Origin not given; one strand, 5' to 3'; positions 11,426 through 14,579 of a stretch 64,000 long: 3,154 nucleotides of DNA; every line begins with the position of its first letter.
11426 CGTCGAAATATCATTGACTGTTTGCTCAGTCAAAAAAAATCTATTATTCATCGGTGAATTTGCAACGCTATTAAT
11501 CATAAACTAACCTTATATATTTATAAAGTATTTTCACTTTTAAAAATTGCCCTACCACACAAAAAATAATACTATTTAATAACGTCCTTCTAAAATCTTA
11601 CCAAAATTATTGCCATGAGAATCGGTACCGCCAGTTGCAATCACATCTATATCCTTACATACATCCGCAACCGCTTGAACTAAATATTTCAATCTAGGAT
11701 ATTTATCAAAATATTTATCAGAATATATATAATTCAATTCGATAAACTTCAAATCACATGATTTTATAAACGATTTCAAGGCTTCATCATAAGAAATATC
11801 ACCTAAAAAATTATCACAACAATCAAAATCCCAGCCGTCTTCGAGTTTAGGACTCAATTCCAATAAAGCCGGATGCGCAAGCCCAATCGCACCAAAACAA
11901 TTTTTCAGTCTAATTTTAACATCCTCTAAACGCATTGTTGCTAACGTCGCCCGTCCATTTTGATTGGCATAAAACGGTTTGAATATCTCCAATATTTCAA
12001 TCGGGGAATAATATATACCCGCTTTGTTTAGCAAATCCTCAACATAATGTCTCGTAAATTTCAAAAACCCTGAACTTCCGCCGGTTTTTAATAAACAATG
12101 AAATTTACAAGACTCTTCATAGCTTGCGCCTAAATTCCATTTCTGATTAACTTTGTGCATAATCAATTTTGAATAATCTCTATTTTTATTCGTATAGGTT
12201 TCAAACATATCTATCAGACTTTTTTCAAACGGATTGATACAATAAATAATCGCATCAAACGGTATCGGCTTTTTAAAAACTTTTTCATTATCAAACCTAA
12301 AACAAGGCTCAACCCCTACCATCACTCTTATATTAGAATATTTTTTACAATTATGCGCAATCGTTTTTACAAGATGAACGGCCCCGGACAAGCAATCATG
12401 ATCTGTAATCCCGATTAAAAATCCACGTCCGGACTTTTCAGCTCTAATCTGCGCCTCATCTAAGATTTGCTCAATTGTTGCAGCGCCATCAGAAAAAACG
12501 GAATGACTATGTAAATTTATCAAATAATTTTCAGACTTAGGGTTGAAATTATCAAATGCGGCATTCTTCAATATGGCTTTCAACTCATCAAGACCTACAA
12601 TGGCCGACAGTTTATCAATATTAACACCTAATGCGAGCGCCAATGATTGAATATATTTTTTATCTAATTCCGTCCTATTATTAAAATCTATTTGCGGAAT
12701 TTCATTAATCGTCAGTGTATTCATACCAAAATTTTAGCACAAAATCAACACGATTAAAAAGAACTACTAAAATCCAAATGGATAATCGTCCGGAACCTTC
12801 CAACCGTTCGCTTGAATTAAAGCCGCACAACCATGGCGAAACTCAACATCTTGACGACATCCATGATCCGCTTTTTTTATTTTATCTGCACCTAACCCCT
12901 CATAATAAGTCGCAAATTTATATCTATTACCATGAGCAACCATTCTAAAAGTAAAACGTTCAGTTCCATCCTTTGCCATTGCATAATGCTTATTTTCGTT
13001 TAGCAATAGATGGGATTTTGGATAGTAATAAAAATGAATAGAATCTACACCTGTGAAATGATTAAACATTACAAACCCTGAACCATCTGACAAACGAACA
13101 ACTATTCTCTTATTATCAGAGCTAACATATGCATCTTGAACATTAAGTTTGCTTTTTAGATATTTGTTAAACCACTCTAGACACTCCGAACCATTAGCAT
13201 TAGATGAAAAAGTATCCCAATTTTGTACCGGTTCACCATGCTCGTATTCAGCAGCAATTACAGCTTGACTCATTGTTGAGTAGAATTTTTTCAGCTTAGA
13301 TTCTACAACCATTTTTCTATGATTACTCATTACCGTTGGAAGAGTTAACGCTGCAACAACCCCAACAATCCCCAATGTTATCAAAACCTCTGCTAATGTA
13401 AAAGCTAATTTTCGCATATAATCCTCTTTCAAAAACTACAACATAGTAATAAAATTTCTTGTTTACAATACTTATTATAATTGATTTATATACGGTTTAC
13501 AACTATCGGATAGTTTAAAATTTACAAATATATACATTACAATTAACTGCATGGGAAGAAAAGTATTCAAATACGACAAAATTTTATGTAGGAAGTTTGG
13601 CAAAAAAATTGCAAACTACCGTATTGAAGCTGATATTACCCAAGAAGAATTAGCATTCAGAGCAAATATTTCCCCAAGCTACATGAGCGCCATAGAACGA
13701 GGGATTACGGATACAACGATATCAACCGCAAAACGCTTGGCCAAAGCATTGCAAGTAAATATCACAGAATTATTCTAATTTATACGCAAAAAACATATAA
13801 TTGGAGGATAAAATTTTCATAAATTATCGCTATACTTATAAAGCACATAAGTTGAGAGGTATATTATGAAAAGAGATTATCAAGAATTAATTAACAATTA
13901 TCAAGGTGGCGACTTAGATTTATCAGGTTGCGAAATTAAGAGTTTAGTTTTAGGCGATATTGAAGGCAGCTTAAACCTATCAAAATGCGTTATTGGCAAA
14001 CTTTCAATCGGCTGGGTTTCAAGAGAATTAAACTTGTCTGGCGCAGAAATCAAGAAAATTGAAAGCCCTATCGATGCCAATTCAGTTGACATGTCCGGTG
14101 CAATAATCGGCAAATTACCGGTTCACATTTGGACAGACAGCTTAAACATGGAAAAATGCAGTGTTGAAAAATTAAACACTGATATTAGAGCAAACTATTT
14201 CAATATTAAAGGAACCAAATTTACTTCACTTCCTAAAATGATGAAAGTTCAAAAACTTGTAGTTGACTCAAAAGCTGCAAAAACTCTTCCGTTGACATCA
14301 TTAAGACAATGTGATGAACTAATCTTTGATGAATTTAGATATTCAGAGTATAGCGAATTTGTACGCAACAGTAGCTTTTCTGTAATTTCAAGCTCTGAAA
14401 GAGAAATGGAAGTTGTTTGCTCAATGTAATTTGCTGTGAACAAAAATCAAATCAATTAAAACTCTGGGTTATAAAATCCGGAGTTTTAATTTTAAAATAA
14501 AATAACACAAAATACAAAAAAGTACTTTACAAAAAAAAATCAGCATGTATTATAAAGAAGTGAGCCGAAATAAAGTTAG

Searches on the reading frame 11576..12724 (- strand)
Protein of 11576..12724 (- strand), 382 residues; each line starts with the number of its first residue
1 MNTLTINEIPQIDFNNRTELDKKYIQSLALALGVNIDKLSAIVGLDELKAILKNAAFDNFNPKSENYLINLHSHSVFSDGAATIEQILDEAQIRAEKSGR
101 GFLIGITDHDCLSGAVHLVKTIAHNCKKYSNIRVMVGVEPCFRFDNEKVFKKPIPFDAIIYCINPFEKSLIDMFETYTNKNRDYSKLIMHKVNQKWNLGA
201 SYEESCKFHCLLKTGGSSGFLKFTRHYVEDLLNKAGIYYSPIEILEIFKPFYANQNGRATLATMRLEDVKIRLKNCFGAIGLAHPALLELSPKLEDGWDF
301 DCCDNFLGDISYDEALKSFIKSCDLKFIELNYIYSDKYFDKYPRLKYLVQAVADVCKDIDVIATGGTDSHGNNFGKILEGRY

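Call 7: search_protein_families(library=pfam, proteins=[window:11576-12724:-], max_evalue=0.1)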
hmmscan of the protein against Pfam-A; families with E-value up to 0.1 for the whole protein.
window:11576-12724:- (382 aa): 2 families
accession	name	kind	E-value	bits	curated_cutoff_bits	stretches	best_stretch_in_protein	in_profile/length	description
PF02811.25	PHP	-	1.5e-05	25.9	26.4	1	71-162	2-91/164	PHP domain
PF22831.2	CATSPERB_Ig-like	-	0.076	13.7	27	0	4-93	8-94/107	CATSPERB Ig-like domain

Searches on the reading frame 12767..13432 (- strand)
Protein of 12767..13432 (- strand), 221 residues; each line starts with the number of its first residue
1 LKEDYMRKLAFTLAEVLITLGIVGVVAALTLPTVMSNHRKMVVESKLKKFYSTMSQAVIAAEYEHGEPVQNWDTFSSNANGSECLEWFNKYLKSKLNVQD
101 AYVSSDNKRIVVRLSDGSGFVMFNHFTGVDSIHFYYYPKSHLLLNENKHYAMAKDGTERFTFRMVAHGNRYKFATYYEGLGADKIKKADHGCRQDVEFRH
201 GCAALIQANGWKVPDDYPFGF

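Call 7: search_protein_families(library=pfam, proteins=[window:12767-13432:-], max_evalue=0.1)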
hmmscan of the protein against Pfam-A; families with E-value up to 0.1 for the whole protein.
window:12767-13432:- (221 aa): 2 families
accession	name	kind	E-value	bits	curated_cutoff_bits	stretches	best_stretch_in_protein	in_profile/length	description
PF20318.3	DUF6613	-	6.4e-11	43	24.3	1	38-219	6-198/200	Family of unknown function (DUF6613)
PF07963.17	N_methyl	-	0.00074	19.4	21.2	1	7-30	3-26/27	Prokaryotic N-terminal methylation motif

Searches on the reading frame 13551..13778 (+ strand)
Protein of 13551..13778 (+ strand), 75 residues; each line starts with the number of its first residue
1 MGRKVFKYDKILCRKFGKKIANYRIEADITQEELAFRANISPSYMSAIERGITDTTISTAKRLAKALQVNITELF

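Call 18: search_protein_families(library=phrogs, proteins=[window:13551-13778:+], max_evalue=0.1)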
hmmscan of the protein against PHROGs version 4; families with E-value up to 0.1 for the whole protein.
window:13551-13778:+ (75 aa): 22 families
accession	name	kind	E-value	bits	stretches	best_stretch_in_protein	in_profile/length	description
phrog_5823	-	transcription regulation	7.8e-15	55.9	1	15-75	6-67/404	transcriptional regulator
phrog_3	-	transcription regulation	1.1e-12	49.5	1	14-75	87-146/430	transcriptional repressor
phrog_8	-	transcription regulation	1.4e-10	42.2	1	15-74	76-135/346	transcriptional regulator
phrog_1373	-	transcription regulation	7.3e-10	40.1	1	16-72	64-120/166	transcriptional regulator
phrog_4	-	transcription regulation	7.5e-10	39.3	1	10-74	115-191/400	transcriptional repressor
phrog_7241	-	transcription regulation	3.4e-08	34.6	1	19-74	65-120/122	transcriptional regulator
phrog_2967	-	transcription regulation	1.8e-07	31.9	1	14-74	9-69/225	transcriptional regulator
phrog_2439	-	transcription regulation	7.3e-07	29.4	1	17-71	9-63/367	transcriptional regulator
phrog_1468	-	transcription regulation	8e-07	29.6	1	15-48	7-40/67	transcriptional repressor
phrog_2328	-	transcription regulation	1.8e-06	28.8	1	15-72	15-72/128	transcriptional repressor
phrog_7126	-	DNA, RNA and nucleotide metabolism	4.1e-05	24.5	1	23-70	25-73/120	HTH DNA binding protein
phrog_2339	-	DNA, RNA and nucleotide metabolism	0.00023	22.1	1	17-70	27-81/98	HTH DNA binding protein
phrog_1124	-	transcription regulation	0.00045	20.8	1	25-67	18-59/177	transcriptional regulator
phrog_1381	-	moron, auxiliary metabolic gene and host takeover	0.0018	18.7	1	15-68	12-66/264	plasmid antitoxin with HTH domain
phrog_6831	-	transcription regulation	0.0019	19.1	1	25-65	15-56/68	transcriptional regulator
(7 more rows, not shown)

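Call 19: search_protein_families(library=padloc, proteins=[window:13551-13778:+], max_evalue=0.1)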
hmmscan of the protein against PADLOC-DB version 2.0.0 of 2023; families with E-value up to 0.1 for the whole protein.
window:13551-13778:+ (75 aa): 17 families
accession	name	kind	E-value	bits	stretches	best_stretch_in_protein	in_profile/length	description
PDLC02926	HTH_VI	-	4.6e-12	44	1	16-74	2-60/92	-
PDLC03665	Control_protein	-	1.6e-09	35.9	1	15-74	8-68/77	control protein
PDLC03666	Control_protein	-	1.3e-08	33.1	1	14-75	5-66/77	control protein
PDLC03664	Control_protein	-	1.6e-08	32.9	1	15-75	13-73/74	control protein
PDLC03668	Control_protein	-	2.5e-08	32.3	1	14-70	7-63/79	control protein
PDLC04142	capH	-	3.4e-07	29.3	1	15-71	6-62/103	capH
PDLC04775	PDC-M69A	-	8.1e-07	27.5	1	15-74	7-66/113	-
PDLC03671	Control_protein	-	2.1e-05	22.7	1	19-74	18-73/84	control protein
PDLC03954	RmrA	-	5.8e-05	20.2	1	16-72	11-67/380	-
PDLC03953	RmrA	-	0.00013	19.4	1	15-69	5-59/373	-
PDLC03536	REase_II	-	0.00019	19.1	1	16-74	11-69/237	Type II restriction enzyme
PDLC03949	RmrA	-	0.00069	16.6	1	20-70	7-57/363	-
PDLC03946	RmrA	-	0.00084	16.2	1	20-69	7-56/357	-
PDLC03952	RmrA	-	0.0015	15.5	1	18-71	25-78/395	-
PDLC03943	RmrA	-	0.0019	15.4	1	24-70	11-57/370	-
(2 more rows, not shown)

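Call 87: find_encoding_contigs(protein=window:13551-13778:+, flank=10000, max_places=5)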
Protein window:13551-13778:+ (75 aa): 3 contigs read that carry it; 3 places shown.
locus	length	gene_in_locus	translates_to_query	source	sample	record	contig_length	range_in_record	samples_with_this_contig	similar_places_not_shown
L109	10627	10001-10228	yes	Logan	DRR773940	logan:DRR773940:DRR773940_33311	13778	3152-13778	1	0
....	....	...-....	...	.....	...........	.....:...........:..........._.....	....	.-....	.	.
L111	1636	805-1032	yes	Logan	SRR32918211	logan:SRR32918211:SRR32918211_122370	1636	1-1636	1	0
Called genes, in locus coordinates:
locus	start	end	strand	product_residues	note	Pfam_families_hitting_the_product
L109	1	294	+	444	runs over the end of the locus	PF00919:UPF0004, PF04055:Radical_SAM, PF01938:TRAM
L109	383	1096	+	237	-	PF00072:Response_reg, PF00486:Trans_reg_C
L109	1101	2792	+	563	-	PF00512:HisKA, PF02518:HATPase_c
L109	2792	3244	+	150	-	PF00383:dCMP_cyt_deam_1, PF14437:MafB19-deam, PF14439:Bd3614-deam (weak)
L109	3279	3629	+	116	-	PF13145:Rotamase_2, PF13616:Rotamase_3, PF00639:Rotamase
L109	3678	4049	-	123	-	-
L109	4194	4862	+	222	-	PF00072:Response_reg, PF00196:GerE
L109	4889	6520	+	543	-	PF08448:PAS_4 (weak), PF13426:PAS_9 (weak), PF00989:PAS, PF08448:PAS_4, PF13426:PAS_9, PF13596:PAS_10 (weak), PF00512:HisKA, PF02518:HATPase_c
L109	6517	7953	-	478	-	-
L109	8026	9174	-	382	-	-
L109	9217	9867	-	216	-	PF20318:DUF6613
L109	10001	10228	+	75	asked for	PF13560:HTH_31, PF12844:HTH_19, PF13443:HTH_26 (weak), PF01381:HTH_3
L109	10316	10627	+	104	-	?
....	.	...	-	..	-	?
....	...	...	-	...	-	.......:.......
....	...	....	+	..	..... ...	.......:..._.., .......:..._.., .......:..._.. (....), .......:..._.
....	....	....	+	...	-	-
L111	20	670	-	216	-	PF20318:DUF6613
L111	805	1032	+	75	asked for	PF13560:HTH_31, PF12844:HTH_19, PF13443:HTH_26 (weak), PF01381:HTH_3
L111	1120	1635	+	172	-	?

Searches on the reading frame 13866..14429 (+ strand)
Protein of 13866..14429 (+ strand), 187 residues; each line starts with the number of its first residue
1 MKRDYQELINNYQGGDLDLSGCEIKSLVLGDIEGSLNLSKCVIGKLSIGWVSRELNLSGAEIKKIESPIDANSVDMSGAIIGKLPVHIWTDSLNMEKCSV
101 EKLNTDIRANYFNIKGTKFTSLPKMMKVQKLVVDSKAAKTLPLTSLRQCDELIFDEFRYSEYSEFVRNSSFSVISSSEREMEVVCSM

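Call 7: search_protein_families(library=pfam, proteins=[window:13866-14429:+], max_evalue=0.1)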
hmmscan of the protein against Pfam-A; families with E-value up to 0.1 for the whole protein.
window:13866-14429:+ (187 aa): 4 families
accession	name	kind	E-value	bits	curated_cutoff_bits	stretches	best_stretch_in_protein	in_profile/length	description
PF07801.16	DUF1647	-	0.015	15.5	25.7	1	107-168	68-129/141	Protein of unknown function (DUF1647)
PF13349.12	DUF4097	-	0.02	14.7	22.9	1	5-74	77-146/247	Toastrack DUF4097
PF00560.39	LRR_1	-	0.027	14.9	20.6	0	17-32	5-20/23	Leucine Rich Repeat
PF13516.12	LRR_6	-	0.073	13.6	23.4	0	17-24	8-15/24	Leucine Rich repeat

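Call 18: search_protein_families(library=phrogs, proteins=[window:13866-14429:+], max_evalue=0.1)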
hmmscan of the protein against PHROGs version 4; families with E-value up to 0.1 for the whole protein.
window:13866-14429:+ (187 aa): 1 family
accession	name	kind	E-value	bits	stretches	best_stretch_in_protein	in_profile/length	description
phrog_14879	-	tail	0.084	12.3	0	57-122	235-290/642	tail fiber protein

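Call 19: search_protein_families(library=padloc, proteins=[window:13866-14429:+], max_evalue=0.1)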
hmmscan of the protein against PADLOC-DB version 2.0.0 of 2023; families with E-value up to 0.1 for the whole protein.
window:13866-14429:+ (187 aa): 0 families

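Call 20: search_protein_families(library=ncbifam, proteins=[window:13866-14429:+], max_evalue=0.1)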
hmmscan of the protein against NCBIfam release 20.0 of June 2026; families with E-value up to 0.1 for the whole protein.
window:13866-14429:+ (187 aa): 1 family
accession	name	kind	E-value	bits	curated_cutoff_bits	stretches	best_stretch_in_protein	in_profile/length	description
TIGR02620.1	cas_VVA1548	hypoth_equivalog_domain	0.056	13.7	46.35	0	58-109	16-66/93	CRISPR-associated protein Csx16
